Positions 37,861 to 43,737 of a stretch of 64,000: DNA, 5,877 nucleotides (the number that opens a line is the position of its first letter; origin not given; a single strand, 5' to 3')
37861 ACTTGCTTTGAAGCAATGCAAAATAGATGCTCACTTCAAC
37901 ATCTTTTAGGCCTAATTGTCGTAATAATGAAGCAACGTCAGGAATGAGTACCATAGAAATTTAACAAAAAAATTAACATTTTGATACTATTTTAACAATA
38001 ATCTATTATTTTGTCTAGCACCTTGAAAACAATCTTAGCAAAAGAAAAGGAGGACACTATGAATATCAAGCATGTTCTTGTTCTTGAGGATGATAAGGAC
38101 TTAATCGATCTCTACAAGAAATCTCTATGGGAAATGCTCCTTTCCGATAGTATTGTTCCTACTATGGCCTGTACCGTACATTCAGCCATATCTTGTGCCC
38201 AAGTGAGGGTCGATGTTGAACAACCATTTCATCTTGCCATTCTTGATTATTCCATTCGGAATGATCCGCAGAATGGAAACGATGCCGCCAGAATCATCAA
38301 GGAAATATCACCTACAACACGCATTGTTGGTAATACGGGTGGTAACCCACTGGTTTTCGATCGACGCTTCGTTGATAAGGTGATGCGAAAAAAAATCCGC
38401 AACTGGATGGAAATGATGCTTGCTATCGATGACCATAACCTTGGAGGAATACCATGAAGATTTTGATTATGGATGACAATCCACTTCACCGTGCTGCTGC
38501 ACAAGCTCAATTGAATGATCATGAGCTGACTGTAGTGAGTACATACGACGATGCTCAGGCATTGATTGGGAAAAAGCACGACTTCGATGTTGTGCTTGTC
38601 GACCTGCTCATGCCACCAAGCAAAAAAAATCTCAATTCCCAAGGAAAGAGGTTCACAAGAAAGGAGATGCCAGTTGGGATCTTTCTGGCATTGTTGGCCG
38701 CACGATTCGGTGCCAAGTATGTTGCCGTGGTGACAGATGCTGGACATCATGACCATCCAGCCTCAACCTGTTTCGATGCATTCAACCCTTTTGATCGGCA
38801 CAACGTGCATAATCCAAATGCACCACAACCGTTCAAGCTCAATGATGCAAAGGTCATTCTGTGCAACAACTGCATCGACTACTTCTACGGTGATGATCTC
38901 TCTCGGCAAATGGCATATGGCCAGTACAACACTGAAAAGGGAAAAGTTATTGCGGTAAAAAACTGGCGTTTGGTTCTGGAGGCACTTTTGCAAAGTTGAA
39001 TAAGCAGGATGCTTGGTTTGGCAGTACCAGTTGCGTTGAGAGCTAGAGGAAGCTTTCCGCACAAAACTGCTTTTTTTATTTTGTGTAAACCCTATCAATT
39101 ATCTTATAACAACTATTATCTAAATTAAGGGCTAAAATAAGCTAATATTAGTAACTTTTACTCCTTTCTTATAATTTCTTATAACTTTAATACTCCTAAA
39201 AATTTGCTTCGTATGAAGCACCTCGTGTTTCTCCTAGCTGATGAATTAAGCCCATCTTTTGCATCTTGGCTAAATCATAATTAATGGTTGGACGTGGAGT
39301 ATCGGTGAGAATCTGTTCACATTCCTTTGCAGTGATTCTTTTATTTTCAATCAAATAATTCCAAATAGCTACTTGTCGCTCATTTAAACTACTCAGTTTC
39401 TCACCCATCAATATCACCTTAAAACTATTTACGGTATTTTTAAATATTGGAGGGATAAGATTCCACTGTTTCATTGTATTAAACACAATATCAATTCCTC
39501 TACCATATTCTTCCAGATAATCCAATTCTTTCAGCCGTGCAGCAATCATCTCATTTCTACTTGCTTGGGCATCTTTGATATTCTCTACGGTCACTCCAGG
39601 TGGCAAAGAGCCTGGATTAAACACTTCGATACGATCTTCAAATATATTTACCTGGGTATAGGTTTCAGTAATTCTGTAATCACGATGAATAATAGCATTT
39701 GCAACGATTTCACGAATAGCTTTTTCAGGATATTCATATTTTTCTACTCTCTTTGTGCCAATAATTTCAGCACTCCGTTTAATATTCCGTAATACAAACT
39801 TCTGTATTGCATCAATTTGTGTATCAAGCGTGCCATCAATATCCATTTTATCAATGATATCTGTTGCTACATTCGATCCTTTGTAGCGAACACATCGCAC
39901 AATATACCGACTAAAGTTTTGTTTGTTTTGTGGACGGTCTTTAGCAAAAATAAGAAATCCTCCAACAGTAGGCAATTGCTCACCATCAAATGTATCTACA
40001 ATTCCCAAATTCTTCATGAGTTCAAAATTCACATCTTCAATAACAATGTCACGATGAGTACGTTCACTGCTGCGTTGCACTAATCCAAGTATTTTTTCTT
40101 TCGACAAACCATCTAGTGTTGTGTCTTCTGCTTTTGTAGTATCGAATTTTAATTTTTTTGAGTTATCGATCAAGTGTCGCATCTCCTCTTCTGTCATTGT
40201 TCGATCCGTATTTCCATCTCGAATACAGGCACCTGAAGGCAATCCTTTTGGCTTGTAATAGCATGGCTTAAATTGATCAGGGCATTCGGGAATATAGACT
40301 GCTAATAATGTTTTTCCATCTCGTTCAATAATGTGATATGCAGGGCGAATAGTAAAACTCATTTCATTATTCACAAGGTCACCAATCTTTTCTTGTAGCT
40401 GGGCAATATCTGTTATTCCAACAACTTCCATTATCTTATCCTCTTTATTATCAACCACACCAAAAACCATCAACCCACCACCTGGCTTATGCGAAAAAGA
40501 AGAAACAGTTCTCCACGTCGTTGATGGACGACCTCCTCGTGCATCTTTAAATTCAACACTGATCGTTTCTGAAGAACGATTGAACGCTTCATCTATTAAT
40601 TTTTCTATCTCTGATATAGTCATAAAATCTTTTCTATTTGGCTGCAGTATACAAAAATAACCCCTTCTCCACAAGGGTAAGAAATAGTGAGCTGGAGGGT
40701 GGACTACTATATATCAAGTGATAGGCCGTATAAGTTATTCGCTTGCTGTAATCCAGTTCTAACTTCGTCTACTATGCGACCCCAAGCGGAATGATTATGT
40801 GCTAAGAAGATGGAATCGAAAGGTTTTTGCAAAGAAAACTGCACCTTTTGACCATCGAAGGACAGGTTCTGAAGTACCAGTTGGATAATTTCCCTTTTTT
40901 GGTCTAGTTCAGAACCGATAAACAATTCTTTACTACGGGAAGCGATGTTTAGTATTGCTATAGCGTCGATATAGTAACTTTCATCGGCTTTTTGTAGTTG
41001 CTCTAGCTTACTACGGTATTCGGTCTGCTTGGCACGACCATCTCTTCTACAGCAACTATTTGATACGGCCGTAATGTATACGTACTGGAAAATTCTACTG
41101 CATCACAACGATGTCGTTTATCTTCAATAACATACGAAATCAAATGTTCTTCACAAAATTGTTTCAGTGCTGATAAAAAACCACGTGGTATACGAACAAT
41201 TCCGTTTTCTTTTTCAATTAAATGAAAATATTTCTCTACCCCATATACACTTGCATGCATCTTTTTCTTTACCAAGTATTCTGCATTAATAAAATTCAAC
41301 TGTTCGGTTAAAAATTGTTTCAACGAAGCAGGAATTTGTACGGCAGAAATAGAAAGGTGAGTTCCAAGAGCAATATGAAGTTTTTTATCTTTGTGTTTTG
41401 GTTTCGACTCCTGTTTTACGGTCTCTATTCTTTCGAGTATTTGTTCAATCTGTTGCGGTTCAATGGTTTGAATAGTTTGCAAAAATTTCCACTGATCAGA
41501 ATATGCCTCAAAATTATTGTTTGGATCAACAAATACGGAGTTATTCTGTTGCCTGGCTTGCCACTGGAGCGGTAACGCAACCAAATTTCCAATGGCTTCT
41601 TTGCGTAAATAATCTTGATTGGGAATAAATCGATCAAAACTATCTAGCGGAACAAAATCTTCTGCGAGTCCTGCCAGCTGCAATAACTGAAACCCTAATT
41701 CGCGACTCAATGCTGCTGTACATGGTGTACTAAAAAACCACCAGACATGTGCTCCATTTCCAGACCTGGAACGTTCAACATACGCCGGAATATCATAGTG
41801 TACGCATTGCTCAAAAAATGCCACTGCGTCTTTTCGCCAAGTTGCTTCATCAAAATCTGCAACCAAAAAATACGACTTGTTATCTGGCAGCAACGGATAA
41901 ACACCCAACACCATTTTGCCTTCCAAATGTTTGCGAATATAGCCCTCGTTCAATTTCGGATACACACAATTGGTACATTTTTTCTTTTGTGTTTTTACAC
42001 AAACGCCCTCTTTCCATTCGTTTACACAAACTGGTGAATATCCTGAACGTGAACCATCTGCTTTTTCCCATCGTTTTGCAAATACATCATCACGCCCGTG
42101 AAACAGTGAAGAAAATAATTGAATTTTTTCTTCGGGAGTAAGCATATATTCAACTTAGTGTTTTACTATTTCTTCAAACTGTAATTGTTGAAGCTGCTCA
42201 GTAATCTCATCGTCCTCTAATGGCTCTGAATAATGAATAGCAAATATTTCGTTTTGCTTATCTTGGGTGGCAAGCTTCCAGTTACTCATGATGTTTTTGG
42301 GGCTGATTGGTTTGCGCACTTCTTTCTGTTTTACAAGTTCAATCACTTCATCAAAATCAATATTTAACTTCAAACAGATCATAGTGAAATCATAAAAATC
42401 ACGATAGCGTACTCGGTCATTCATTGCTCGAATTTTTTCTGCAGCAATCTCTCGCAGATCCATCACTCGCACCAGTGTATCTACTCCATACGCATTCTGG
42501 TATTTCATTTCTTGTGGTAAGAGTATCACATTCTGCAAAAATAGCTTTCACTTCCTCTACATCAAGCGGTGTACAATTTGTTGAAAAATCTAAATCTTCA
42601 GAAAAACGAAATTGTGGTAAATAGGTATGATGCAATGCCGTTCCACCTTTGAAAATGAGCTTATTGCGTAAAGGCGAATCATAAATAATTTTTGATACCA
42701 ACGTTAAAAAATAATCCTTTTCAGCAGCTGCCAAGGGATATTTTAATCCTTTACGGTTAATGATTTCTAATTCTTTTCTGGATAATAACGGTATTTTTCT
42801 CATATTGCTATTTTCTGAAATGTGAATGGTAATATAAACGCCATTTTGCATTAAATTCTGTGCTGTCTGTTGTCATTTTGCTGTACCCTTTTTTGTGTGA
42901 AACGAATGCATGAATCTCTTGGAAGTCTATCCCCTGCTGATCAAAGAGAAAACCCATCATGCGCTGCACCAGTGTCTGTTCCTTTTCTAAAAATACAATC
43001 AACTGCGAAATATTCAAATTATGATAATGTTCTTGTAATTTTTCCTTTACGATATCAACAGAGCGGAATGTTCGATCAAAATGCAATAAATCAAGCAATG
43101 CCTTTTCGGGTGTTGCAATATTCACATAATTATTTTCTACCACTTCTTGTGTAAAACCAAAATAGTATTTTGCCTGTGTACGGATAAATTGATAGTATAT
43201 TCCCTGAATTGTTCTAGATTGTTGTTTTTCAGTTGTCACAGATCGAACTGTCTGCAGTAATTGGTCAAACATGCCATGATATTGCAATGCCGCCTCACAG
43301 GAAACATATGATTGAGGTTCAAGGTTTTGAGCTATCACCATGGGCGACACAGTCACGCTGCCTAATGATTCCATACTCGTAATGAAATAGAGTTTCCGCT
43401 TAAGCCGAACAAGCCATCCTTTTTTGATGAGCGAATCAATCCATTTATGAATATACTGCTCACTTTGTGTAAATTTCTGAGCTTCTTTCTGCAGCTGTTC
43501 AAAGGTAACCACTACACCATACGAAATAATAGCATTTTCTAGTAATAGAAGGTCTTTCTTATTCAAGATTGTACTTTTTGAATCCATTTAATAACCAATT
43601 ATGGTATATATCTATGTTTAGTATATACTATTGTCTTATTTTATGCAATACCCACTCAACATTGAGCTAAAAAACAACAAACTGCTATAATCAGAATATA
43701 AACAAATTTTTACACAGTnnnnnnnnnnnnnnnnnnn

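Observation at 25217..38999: Tandem array of nine TrmB-like wHTH regulator paralogs, each divergently paired with a variable cargo gene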

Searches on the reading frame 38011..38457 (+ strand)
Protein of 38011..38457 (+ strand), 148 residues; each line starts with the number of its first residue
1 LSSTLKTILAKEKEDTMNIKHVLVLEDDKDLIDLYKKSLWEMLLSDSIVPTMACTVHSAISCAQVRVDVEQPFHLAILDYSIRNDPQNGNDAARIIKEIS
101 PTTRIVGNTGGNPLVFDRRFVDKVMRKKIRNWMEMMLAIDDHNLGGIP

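Call 4: search_protein_families(library=pfam, proteins=[window:38011-38457:+], max_evalue=0.1)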
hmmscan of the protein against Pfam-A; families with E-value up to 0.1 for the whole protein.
window:38011-38457:+ (148 aa): 1 family
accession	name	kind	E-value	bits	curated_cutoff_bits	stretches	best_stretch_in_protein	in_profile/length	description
PF00072.30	Response_reg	-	0.051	14.2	30.2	0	22-110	1-78/111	Response regulator receiver domain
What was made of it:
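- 38056..38457 (+): C9a, short receiver-like protein. Response_reg match E = 0.051, weak only (call 4)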

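Call 54: search_protein_families(library=padloc, proteins=[window:38056-38457:+], max_evalue=0.1)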
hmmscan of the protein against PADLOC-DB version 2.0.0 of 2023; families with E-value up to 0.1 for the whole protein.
window:38056-38457:+ (133 aa): 0 families

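Call 55: search_protein_families(library=phrogs, proteins=[window:38056-38457:+], max_evalue=0.1)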
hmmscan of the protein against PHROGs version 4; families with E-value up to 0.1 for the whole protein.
window:38056-38457:+ (133 aa): 1 family
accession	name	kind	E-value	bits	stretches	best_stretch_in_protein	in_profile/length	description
phrog_731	-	unknown function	0.019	15.3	1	5-91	2-77/227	-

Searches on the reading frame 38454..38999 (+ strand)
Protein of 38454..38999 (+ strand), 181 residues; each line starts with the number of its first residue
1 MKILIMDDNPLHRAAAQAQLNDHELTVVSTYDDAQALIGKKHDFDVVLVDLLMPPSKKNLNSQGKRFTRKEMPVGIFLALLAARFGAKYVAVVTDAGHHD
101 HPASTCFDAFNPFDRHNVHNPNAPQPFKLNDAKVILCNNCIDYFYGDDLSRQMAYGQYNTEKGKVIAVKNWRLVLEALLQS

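Call 4: search_protein_families(library=pfam, proteins=[window:38454-38999:+], max_evalue=0.1)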
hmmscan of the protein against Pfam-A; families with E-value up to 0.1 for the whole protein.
window:38454-38999:+ (181 aa): 2 families
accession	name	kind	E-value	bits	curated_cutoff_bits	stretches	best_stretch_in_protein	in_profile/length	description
PF00072.30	Response_reg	-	3.5e-07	30.8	30.2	1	3-54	1-53/111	Response regulator receiver domain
PF17981.7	ADD_ATRX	-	0.072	13.3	25.7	0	133-151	36-54/56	Cysteine Rich ADD domain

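Call 54: search_protein_families(library=padloc, proteins=[window:38454-38999:+], max_evalue=0.1)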
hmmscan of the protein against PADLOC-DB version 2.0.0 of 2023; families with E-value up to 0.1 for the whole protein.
window:38454-38999:+ (181 aa): 1 family
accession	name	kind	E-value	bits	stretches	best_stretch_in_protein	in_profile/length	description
PDLC04726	PDC-M60C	-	7.2e-05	19.8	1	1-61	1-65/407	-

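Call 55: search_protein_families(library=phrogs, proteins=[window:38454-38999:+], max_evalue=0.1)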
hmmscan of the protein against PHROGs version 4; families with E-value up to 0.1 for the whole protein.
window:38454-38999:+ (181 aa): 3 families
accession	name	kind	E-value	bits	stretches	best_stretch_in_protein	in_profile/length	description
phrog_731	-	unknown function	1.7e-07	31.8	1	1-54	2-56/227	-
phrog_5982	-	unknown function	4.7e-06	25.7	1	2-55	870-925/1030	-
phrog_20458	-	unknown function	0.00014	21.3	1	2-54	699-754/829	-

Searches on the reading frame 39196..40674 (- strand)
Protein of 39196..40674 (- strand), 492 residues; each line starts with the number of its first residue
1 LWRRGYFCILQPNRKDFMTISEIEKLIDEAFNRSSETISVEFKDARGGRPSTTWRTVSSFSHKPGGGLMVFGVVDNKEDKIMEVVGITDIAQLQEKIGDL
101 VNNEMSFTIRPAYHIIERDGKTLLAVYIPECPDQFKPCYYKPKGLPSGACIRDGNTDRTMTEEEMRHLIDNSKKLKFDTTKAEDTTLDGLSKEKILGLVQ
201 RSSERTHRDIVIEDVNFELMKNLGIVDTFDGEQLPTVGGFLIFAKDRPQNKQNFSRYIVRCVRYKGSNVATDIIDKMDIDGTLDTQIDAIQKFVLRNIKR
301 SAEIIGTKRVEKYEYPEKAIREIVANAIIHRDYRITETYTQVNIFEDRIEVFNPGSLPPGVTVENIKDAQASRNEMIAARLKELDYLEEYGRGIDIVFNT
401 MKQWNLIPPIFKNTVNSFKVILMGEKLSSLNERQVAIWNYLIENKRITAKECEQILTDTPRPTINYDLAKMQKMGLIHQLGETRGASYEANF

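Call 49: search_protein_families(library=pfam, proteins=[window:39196-40674:-], max_evalue=0.01)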
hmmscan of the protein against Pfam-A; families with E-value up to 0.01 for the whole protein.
window:39196-40674:- (492 aa): 2 families
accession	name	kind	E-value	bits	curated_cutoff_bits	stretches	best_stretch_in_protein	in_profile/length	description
PF13749.12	HATPase_c_4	-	6.7e-22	77.7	26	1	340-422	4-89/89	Putative ATP-dependent DNA helicase recG C-terminal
PF04326.19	SLFN_AlbA_2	-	1.8e-11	45.1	25.3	1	36-160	1-117/118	Schlafen, AlbA_2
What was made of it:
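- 39196..40674 (-): Protein with SLFN/AlbA_2 and HATPase_c_4 domains, the last gene inside the repeat-bounded island. call 49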

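Call 53: search_protein_families(library=padloc, proteins=[window:39196-40674:-], max_evalue=0.01)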
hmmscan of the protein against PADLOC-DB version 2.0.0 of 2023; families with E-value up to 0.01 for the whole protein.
window:39196-40674:- (492 aa): 6 families
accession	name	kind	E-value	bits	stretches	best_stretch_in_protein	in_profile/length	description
PDLC02402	Aga_SIR2-PNTD1-PNTD2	-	4.3e-16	56.2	1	163-364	297-490/876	Class I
PDLC02394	pAgo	-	4.1e-15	52.6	1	52-425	56-437/1121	-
PDLC02418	Aga_SIR2-Kinase-PNTD1-PNTD2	-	1.2e-12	44.8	1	162-364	155-368/756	Class I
PDLC01850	CARF3--CARF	-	0.00049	18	1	426-486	139-198/209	-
PDLC01879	CARF3--CARF_TM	-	0.0016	16.1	1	426-489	150-208/222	-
PDLC03963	SoFic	-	0.0094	13.4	0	427-487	285-348/361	-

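Call 112: search_protein_families(library=ncbifam, proteins=[window:39196-40674:-], max_evalue=0.00001)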
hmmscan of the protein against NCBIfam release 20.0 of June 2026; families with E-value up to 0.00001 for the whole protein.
window:39196-40674:- (492 aa): 0 families

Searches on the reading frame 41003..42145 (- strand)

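Call 49: search_protein_families(library=pfam, proteins=[window:41003-42145:-], max_evalue=0.01)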
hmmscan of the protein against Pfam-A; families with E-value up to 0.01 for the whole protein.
window:41003-42145:- (380 aa): 1 family
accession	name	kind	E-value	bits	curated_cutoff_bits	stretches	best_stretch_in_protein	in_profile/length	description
PF22548.2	AEP-TOTE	-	8.7e-86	287.7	27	1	6-236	1-230/230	TOTE conflict system, Archaeo-Eukaryotic Primase domain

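Call 112: search_protein_families(library=ncbifam, proteins=[window:41003-42145:-], max_evalue=0.00001)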
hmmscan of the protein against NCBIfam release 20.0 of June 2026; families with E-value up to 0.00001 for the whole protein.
window:41003-42145:- (380 aa): 1 family
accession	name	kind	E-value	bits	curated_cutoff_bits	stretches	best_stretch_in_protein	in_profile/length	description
NF040561.1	PrimPol_Msp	equivalog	1.1e-27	96.9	200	1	65-258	159-363/515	CRISPR-associated primase-polymerase type A1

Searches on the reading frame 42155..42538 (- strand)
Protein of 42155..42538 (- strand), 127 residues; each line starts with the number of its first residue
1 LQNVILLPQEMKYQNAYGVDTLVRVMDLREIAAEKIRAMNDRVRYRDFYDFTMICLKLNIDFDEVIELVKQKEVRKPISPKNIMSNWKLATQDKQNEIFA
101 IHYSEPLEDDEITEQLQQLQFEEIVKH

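Call 49: search_protein_families(library=pfam, proteins=[window:42155-42538:-], max_evalue=0.01)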
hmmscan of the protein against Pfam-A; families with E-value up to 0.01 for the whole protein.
window:42155-42538:- (127 aa): 1 family
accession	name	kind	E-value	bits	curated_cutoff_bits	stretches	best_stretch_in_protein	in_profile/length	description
PF08843.17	AbiEii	-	2.6e-11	44.3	22.5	1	19-109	129-222/238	Nucleotidyl transferase AbiEii toxin, Type IV TA system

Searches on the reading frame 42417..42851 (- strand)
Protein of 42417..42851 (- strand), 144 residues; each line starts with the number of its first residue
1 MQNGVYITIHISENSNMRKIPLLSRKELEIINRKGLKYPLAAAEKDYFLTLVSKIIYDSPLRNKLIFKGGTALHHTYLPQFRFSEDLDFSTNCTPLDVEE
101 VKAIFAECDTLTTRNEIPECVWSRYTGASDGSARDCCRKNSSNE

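Call 49: search_protein_families(library=pfam, proteins=[window:42417-42851:-], max_evalue=0.01)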
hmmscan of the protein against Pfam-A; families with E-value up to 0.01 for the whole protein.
window:42417-42851:- (144 aa): 1 family
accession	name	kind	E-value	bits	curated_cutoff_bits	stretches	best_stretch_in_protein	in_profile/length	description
PF08843.17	AbiEii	-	3e-11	44.2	22.5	1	56-107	6-58/238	Nucleotidyl transferase AbiEii toxin, Type IV TA system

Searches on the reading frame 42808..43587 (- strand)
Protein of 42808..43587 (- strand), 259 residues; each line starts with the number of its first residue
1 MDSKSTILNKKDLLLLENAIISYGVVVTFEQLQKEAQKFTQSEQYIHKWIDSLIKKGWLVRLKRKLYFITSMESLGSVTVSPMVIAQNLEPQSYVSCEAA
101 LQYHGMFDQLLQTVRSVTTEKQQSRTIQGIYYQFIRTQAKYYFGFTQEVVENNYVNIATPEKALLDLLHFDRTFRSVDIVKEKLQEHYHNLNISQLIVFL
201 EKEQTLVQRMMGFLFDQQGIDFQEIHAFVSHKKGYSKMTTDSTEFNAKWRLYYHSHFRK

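Call 49: search_protein_families(library=pfam, proteins=[window:42808-43587:-], max_evalue=0.01)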
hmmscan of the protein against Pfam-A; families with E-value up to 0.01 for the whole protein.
window:42808-43587:- (259 aa): 1 family
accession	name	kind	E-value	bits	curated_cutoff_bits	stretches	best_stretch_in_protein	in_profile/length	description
PF09407.15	AbiEi_1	-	2.8e-08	34.5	22.2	1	89-216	14-141/142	AbiEi antitoxin C-terminal domain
